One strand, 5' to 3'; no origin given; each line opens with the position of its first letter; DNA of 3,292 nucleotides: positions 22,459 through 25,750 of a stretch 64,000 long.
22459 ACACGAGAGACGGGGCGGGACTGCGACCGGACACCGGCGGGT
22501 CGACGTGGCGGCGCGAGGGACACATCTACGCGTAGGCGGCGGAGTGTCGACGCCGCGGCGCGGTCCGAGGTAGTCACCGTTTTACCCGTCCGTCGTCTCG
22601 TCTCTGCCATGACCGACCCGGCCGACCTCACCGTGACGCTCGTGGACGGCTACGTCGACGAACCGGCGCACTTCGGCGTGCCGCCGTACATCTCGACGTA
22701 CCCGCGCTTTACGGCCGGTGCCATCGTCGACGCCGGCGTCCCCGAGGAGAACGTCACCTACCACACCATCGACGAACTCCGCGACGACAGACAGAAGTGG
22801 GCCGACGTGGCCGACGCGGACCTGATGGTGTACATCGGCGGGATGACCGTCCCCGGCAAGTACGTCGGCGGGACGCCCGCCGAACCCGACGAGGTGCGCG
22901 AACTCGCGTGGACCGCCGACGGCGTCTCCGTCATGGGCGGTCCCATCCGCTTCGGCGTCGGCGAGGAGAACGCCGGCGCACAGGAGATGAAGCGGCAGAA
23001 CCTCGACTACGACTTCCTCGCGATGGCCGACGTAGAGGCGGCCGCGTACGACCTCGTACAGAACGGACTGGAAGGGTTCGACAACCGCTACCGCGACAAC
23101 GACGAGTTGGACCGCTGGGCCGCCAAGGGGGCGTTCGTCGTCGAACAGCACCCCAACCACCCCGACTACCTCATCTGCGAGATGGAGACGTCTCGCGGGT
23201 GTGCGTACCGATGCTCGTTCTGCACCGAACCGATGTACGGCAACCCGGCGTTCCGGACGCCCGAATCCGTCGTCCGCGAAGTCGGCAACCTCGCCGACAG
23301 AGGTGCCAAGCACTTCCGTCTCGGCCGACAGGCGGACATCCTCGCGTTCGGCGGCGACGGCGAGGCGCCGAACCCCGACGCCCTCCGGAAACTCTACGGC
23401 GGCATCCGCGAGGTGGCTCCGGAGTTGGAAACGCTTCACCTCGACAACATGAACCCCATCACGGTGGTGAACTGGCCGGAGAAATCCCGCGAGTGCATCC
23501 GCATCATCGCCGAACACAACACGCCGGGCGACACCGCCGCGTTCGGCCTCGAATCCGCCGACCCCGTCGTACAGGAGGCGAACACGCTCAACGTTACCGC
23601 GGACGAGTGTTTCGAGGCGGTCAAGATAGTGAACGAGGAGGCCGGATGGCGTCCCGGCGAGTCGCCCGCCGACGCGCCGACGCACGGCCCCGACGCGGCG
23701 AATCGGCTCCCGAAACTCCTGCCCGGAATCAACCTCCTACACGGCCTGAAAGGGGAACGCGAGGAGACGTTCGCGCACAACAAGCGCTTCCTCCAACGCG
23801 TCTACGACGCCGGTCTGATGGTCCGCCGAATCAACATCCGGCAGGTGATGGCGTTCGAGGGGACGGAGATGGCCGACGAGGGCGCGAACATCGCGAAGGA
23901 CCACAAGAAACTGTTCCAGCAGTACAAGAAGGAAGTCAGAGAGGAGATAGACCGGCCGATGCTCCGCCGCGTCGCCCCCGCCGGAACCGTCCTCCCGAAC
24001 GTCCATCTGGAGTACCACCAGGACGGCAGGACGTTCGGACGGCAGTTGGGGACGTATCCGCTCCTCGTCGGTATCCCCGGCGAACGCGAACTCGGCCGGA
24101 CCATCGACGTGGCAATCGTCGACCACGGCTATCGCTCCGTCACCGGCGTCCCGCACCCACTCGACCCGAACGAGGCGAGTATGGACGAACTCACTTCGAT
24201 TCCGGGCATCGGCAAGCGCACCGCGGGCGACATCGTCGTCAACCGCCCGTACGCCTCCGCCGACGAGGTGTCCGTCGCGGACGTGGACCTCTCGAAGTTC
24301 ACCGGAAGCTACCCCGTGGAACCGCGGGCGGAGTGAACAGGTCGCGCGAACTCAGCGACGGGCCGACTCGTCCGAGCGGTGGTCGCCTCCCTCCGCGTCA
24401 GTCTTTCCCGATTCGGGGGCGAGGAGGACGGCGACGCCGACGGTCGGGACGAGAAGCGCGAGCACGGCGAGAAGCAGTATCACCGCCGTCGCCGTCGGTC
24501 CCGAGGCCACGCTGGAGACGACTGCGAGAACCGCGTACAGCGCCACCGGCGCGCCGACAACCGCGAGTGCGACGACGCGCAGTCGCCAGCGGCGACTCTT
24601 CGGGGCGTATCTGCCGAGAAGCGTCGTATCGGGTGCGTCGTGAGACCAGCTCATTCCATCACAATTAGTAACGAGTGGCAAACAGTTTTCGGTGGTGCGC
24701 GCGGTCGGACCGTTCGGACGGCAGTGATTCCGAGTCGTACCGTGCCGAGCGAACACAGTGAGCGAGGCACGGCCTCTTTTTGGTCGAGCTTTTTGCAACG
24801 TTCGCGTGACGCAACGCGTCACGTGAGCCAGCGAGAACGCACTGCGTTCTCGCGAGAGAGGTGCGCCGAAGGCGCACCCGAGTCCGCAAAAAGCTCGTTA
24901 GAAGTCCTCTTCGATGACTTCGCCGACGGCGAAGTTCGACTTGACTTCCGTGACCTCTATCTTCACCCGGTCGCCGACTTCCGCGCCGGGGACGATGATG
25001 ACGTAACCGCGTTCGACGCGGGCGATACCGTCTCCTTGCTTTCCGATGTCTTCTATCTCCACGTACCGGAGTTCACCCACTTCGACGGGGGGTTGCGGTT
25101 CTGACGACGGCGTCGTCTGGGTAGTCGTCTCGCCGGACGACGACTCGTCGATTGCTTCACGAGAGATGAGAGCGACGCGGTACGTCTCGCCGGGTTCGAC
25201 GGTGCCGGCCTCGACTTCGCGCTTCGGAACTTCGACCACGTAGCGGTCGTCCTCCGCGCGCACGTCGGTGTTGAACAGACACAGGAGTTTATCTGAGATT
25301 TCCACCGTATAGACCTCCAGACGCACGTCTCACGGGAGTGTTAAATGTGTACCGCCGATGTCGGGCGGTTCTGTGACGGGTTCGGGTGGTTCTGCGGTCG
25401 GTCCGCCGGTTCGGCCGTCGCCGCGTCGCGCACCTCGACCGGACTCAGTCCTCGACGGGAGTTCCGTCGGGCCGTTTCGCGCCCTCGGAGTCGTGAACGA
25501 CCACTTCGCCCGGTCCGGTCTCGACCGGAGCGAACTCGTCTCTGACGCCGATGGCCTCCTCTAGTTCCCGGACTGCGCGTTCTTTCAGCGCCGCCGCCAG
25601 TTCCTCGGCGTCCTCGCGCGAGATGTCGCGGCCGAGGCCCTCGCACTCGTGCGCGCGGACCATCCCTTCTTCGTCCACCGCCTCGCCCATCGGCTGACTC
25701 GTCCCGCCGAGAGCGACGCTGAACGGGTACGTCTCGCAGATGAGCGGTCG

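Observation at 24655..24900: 113-nt four-stem structured element immediately after the TRAM gene stop codon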

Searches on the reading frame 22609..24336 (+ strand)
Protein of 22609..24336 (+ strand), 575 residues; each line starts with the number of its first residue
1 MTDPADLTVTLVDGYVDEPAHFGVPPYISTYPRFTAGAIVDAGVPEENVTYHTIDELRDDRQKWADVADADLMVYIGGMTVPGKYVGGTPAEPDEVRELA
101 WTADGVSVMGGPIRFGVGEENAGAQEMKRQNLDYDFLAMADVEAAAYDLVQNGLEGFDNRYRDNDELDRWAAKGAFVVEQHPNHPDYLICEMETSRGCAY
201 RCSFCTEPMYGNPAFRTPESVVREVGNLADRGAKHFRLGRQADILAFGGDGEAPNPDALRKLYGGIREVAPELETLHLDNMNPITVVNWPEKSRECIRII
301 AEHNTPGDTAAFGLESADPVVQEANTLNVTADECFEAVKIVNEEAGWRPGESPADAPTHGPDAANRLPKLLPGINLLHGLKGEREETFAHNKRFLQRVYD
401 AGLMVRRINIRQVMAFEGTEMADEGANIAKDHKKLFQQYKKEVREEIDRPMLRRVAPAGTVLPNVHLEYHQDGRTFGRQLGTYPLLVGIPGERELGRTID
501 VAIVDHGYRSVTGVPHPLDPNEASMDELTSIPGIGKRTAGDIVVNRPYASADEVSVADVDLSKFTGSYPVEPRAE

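Call 12: search_protein_families(library=pfam, proteins=[window:22609-24336:+], max_evalue=0.01)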
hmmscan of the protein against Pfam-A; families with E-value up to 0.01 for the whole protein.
window:22609-24336:+ (575 aa): 4 families
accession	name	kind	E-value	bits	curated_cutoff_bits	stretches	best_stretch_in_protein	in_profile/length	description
PF04055.27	Radical_SAM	-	6.3e-11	43.2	29.5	1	192-343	1-138/166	Radical SAM superfamily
PF00633.29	HHH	-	5e-05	23.4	24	1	521-542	6-27/30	Helix-hairpin-helix motif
PF12836.13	HHH_3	-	0.00023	21.6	27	1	518-551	6-43/65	Helix-hairpin-helix motif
PF14520.12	HHH_5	-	0.0021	18.9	27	1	502-543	17-52/57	Helix-hairpin-helix domain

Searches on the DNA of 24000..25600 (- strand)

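Call 6: search_rna_families(source=window, start=24000, end=25600, threshold=evalue, max_evalue=10)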
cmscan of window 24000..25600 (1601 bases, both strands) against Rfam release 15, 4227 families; matches with E-value up to 10: 1.
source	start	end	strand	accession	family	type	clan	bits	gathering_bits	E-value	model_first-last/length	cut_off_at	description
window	24424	24496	-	RF01059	mir-598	Gene; miRNA;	-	18.7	69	1.2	1-80/80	no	mir-598 microRNA precursor family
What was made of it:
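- On Any Rfam RNA family (including tRNA-like): For the window region there is nothing relevant at E up to 10 (call 6).
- No Rfam match (call 6).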

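Call 47: search_rna_families(sources=[L021, L026, L075, L049, L029, L033, L064, L006, L007, L015, L014, L027], threshold=gathering)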
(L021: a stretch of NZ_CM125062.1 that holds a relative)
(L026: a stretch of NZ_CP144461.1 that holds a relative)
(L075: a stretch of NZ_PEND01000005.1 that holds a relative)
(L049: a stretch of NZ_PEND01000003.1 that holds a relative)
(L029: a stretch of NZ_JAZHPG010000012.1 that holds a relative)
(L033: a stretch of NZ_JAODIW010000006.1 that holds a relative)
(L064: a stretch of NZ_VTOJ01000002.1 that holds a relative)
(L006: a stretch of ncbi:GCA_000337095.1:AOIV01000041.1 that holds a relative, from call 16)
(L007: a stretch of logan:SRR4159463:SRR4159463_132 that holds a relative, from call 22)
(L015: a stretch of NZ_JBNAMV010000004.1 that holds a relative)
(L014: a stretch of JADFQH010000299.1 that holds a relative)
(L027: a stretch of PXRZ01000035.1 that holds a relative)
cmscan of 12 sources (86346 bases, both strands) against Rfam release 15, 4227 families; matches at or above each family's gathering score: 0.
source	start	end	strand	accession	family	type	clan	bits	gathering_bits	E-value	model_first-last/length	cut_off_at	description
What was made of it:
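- On Any Rfam RNA family (including tRNA-like): Twelve related loci gave no match at gathering threshold (call 47).
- No Rfam family matches (calls 6, 47).
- Tried and rejected: Rfam searches of the window region (permissive) and of 12 related loci found nothing (calls 6, 47).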

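Call 90: search_dna_similar(query=L006:2910-3145:+, collection=plasmids, mode=distant, max_evalue=0.001, max_rows=30)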
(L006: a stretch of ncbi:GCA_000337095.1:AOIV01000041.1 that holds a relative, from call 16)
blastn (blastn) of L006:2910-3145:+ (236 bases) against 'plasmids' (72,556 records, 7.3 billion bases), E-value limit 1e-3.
Records with a match: 2; places in all: 2; records where one place covers at least 80% of the query: 0.
Best place of each record, by identity: 80-90% 2.
By first word of the organism name: Haloferax 2.
By predicted mobility (MOB-suite, as given by PLSDB): non-mobilizable 2.
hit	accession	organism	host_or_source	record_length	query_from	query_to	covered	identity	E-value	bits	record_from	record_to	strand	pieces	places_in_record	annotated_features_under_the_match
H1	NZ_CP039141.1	Haloferax mediterranei ATCC 33500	Cell culture,Spain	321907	78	141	27%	82.8%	2e-7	64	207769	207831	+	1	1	none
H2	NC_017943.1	Haloferax mediterranei ATCC 33500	-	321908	78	141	27%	82.8%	2e-7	64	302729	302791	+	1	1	none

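Call 91: get_annotated_region(hit=H2, flank=1500)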
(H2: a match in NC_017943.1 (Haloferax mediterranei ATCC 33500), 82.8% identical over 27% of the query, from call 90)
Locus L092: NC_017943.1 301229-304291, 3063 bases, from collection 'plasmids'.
description: Haloferax mediterranei ATCC 33500 plasmid pHM300, complete sequence
organism: Haloferax mediterranei ATCC 33500 (NCBI taxid 523841)
taxonomy: Archaea; Euryarchaeota; Halobacteria; Halobacteriales; Haloferacaceae; Haloferax; Haloferax mediterranei; Haloferax mediterranei ATCC 33500
host: -; source: -; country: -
typing (MOB-suite, as given by PLSDB): non-mobilizable
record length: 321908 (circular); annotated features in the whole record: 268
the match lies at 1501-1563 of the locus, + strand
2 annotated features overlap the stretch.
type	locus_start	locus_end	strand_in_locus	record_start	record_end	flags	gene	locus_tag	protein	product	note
CDS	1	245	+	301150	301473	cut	-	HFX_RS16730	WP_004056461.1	hypothetical protein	-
CDS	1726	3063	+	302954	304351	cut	-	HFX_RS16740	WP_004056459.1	ATP-binding protein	-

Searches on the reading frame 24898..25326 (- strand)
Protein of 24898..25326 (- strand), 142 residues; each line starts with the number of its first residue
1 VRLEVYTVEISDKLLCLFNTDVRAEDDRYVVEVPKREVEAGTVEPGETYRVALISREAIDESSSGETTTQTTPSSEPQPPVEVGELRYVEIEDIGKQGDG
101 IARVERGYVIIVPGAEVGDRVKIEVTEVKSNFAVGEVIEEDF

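Call 11: find_homologous_proteins(query=window:24898-25326:-)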
Query window:24898-25326:- (142 aa): 2327 proteins with E <= 0.001 among 2355 candidates; the best 120 are listed.
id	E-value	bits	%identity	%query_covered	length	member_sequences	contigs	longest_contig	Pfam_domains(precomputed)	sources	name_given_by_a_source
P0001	1.6e-74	266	91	99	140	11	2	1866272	PF01938.27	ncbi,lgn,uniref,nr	ncbi:Predicted RNA-binding protein, contains TRAM domain [Halogeometricum rufum]|uniref:Predicted RN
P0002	2.1e-70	253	90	95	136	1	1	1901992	PF01938.27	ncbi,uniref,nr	ncbi:TRAM domain-containing protein [Halogeometricum sp. S1BR25-6]|uniref:TRAM domain-containing pro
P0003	4.3e-70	252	90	95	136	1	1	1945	PF01938.27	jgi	jgi:predicted RNA-binding protein with TRAM domain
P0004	5.3e-70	252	90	95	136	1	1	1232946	PF01938.27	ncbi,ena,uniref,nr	ncbi:TRAM domain-containing protein [Halogeometricum luteum]|uniref:TRAM domain-containing protein n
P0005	1.4e-69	250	88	95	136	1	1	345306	PF01938.27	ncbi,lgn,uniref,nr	ncbi:RNA-binding protein [Halogeometricum pallidum JCM 14848]|uniref:RNA-binding protein n=1 Tax=Hal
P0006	2.1e-69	250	90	95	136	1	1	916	PF01938.27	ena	-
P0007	1.1e-68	247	88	99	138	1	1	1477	PF01938.27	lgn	-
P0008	1.3e-68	247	87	99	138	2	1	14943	PF01938.27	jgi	jgi:predicted RNA-binding protein with TRAM domain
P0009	2.5e-68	246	89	95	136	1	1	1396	PF01938.27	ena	-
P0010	1.1e-67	244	87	99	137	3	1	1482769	PF01938.27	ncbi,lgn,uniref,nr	ncbi:Predicted RNA-binding protein, contains TRAM domain [Halopelagius inordinatus]|uniref:Predicted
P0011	2.3e-65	237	88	95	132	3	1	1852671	PF01938.27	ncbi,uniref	ncbi:TRAM domain-containing protein [Halopelagius fulvigenes]|uniref:TRAM domain-containing protein 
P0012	1.8e-64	234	78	99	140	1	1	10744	PF01938.27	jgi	jgi:predicted RNA-binding protein with TRAM domain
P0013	4.4e-64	233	77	99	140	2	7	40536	PF01938.27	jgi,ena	jgi:predicted RNA-binding protein with TRAM domain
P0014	6.7e-64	232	77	99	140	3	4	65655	PF01938.27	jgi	jgi:predicted RNA-binding protein with TRAM domain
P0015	6.7e-64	232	78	99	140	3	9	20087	PF01938.27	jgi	jgi:predicted RNA-binding protein with TRAM domain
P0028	4.7e-62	226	80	95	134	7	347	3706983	PF01938.27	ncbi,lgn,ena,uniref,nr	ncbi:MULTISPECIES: TRAM domain-containing protein [Haloferax]|uniref:TRAM domain-containing protein 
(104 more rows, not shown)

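Call 12: search_protein_families(library=pfam, proteins=[window:24898-25326:-], max_evalue=0.01)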
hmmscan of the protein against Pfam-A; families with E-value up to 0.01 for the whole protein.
window:24898-25326:- (142 aa): 1 family
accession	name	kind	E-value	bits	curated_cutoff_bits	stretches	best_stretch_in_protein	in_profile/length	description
PF01938.26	TRAM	-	4.6e-16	58.9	21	1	80-138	1-61/61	TRAM domain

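Call 13: find_encoding_contigs(protein=P0001, flank=2500, max_places=3)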
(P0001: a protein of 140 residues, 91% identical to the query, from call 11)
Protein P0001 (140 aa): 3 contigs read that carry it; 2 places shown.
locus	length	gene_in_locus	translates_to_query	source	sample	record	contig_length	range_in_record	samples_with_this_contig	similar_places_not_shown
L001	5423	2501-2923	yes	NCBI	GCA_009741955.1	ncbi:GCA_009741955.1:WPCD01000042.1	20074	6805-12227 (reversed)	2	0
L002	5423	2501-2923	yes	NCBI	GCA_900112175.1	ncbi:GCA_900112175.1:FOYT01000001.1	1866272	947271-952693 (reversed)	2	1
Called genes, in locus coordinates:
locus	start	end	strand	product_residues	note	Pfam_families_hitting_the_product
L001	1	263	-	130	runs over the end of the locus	PF01243:PNPOx_N, PF12900:Pyridox_ox_2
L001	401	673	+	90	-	PF13412:HTH_24 (weak)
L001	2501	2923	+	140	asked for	PF01938:TRAM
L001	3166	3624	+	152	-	PF09851:SHOCT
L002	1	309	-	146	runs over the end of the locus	PF01243:PNPOx_N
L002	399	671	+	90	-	PF13412:HTH_24 (weak)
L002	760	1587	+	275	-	PF00753:Lactamase_B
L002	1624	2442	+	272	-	PF03692:CxxCxxCC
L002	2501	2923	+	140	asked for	PF01938:TRAM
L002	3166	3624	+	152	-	PF09851:SHOCT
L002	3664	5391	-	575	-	PF04055:Radical_SAM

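Call 14: find_encoding_contigs(protein=P0002, flank=2500, max_places=2)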
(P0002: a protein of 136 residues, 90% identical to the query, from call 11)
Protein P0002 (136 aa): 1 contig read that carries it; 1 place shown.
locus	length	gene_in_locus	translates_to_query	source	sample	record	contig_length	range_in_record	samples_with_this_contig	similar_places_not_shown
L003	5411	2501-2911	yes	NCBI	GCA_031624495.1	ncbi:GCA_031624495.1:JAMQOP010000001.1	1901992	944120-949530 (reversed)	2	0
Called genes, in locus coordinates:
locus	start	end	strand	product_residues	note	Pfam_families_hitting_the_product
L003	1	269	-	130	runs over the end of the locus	PF01243:PNPOx_N, PF12900:Pyridox_ox_2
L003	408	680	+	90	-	PF13412:HTH_24 (weak)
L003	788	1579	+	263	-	PF00753:Lactamase_B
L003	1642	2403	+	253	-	PF03692:CxxCxxCC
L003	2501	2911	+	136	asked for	PF01938:TRAM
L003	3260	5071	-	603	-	PF00999:Na_H_Exchanger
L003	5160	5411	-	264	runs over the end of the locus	PF25213:HVO_A0261_N, PF08350:FilR1_middle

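Call 15: find_encoding_contigs(protein=P0004, flank=2500, max_places=2)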
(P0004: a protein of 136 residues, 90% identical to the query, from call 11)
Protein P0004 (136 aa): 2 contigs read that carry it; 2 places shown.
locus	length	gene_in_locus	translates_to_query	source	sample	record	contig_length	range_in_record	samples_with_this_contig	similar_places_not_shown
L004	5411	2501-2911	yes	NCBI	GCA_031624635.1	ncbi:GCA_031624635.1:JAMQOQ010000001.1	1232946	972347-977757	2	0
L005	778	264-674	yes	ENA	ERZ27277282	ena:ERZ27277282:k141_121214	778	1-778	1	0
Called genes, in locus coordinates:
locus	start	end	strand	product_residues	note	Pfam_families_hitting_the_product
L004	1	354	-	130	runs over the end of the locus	PF01243:PNPOx_N, PF12900:Pyridox_ox_2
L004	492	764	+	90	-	PF13412:HTH_24 (weak)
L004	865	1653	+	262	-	PF00753:Lactamase_B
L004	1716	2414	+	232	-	PF03692:CxxCxxCC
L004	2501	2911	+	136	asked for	PF01938:TRAM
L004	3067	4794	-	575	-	PF04055:Radical_SAM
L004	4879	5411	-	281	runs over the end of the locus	PF04250:DUF429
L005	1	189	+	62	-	?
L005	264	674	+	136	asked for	PF01938:TRAM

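Call 16: find_encoding_contigs(protein=P0005, flank=2500, max_places=2)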
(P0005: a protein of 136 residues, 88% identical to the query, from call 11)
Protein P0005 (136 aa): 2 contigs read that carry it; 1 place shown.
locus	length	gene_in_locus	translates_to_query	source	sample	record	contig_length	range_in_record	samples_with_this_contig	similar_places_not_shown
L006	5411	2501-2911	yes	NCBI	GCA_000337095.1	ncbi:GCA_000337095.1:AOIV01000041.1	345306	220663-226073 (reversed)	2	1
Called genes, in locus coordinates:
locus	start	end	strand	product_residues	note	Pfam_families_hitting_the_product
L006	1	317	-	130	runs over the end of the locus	PF01243:PNPOx_N, PF12900:Pyridox_ox_2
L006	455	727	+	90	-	PF13412:HTH_24 (weak)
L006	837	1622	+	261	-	PF00753:Lactamase_B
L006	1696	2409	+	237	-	PF03692:CxxCxxCC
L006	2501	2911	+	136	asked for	PF01938:TRAM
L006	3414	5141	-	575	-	PF04055:Radical_SAM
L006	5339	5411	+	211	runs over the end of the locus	PF13420:Acetyltransf_4, PF00583:Acetyltransf_1, PF13508:Acetyltransf_7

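Call 22: find_encoding_contigs(protein=P0010, flank=2500, max_places=2)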
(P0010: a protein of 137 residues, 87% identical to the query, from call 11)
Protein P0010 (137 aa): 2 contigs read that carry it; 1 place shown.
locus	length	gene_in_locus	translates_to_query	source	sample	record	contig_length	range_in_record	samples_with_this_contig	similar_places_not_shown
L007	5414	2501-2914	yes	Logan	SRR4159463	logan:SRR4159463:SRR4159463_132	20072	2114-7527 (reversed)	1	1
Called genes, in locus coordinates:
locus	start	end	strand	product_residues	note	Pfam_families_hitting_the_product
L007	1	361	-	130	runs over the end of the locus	PF01243:PNPOx_N, PF12900:Pyridox_ox_2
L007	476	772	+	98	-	PF13412:HTH_24 (weak)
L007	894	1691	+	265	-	PF00753:Lactamase_B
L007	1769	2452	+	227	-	PF03692:CxxCxxCC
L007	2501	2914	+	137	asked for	PF01938:TRAM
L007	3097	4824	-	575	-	PF04055:Radical_SAM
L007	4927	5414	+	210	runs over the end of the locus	PF00583:Acetyltransf_1, PF13508:Acetyltransf_7 (weak), PF13420:Acetyltransf_4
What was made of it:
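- The unit persists in H. luteum, Halopelagius inordinatus and H. pallidum, where no such gene was called and the radical-SAM gene is the next called gene (calls 15, 16, 22).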

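Call 23: find_encoding_contigs(protein=P0011, flank=2500, max_places=2)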
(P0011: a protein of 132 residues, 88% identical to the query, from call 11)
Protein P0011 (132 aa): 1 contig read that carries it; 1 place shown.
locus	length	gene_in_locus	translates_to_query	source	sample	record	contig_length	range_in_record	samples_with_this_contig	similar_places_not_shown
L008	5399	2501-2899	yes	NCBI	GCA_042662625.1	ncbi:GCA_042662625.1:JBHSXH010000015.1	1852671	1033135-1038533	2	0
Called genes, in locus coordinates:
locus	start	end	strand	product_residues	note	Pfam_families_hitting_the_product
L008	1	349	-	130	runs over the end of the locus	PF01243:PNPOx_N, PF12900:Pyridox_ox_2 (weak)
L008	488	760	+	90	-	PF13412:HTH_24 (weak)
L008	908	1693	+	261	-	PF00753:Lactamase_B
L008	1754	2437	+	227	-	PF03692:CxxCxxCC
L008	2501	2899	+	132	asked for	PF01938:TRAM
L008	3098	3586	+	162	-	PF09851:SHOCT (weak)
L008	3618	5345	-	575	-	PF04055:Radical_SAM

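Call 24: find_encoding_contigs(protein=P0028, flank=2500, max_places=4)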
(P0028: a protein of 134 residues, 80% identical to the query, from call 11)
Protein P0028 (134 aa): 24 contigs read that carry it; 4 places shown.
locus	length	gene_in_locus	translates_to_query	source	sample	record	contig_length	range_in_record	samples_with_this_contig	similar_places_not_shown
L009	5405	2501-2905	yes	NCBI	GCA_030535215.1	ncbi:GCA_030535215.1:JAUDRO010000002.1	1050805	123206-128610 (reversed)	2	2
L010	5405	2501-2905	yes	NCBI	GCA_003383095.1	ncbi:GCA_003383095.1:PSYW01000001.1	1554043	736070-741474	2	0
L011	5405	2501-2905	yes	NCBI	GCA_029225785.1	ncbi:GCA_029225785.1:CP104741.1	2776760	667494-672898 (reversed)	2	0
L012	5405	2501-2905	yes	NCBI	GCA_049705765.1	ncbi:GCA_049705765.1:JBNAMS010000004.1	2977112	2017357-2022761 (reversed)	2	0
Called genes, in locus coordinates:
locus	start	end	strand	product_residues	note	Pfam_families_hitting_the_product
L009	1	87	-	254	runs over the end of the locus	PF01209:Ubie_methyltran, PF13489:Methyltransf_23, PF08003:Methyltransf_9 (weak), PF01170:UPF0020 (faint), PF13847:Methyltransf_31, PF08241:Methyltransf_11, PF08242:Methyltransf_12, PF13649:Methyltransf_25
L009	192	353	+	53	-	-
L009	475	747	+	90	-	PF13412:HTH_24 (weak)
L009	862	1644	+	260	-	PF00753:Lactamase_B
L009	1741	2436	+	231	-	PF03692:CxxCxxCC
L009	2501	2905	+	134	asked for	PF01938:TRAM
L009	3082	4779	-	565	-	PF04055:Radical_SAM, PF00633:HHH (weak)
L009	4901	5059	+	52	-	PF24440:DUF7559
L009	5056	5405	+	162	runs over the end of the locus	-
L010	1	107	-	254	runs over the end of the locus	PF01209:Ubie_methyltran, PF13489:Methyltransf_23, PF08003:Methyltransf_9 (weak), PF01170:UPF0020 (faint), PF13847:Methyltransf_31, PF08241:Methyltransf_11, PF08242:Methyltransf_12, PF13649:Methyltransf_25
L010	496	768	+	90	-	PF13412:HTH_24 (weak)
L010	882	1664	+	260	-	PF00753:Lactamase_B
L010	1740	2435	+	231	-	PF03692:CxxCxxCC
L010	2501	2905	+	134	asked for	PF01938:TRAM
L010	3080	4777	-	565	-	PF04055:Radical_SAM, PF00633:HHH (weak)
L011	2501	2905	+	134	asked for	PF01938:TRAM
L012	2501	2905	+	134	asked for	PF01938:TRAM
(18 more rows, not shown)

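Call 60: find_encoding_contigs(protein=P0008, flank=1500, max_places=3)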
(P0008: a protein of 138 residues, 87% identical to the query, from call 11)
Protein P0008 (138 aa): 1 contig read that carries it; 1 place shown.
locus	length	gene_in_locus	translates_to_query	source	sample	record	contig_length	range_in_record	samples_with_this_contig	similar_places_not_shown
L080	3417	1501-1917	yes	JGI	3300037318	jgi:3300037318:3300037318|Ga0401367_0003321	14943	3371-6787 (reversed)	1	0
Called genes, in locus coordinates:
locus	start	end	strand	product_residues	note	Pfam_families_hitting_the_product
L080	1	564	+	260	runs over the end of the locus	PF00753:Lactamase_B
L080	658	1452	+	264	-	PF03692:CxxCxxCC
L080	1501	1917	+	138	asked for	PF01938:TRAM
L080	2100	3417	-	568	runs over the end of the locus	PF04055:Radical_SAM, PF00633:HHH (faint)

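Call 61: find_encoding_contigs(protein=P0003, flank=1500, max_places=3)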
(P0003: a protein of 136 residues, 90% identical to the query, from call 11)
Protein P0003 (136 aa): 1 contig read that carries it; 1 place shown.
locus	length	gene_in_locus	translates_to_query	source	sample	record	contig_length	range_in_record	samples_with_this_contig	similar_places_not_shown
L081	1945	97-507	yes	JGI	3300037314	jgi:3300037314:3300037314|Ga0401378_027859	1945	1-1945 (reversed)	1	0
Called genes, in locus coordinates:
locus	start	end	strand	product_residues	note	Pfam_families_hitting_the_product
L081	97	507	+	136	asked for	PF01938:TRAM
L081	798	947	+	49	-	-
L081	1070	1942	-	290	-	PF14520:HHH_5 (faint)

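Call 62: find_encoding_contigs(protein=P0007, flank=1500, max_places=3)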
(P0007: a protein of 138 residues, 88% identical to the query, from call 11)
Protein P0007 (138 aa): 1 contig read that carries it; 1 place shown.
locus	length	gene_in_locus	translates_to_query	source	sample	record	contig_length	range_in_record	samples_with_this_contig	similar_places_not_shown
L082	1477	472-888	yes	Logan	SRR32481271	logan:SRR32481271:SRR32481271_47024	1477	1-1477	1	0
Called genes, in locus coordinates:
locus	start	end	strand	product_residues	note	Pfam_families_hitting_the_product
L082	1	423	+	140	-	?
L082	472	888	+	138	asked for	PF01938:TRAM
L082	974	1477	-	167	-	?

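Call 63: find_encoding_contigs(protein=P0009, flank=1500, max_places=3)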
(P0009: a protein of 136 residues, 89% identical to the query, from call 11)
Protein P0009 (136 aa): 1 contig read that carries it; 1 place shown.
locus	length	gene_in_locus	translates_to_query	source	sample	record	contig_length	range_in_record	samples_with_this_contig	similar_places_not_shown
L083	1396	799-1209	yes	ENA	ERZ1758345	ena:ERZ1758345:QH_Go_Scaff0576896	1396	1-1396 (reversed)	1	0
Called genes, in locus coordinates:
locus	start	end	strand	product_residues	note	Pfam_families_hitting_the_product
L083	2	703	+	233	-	?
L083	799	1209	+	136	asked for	PF01938:TRAM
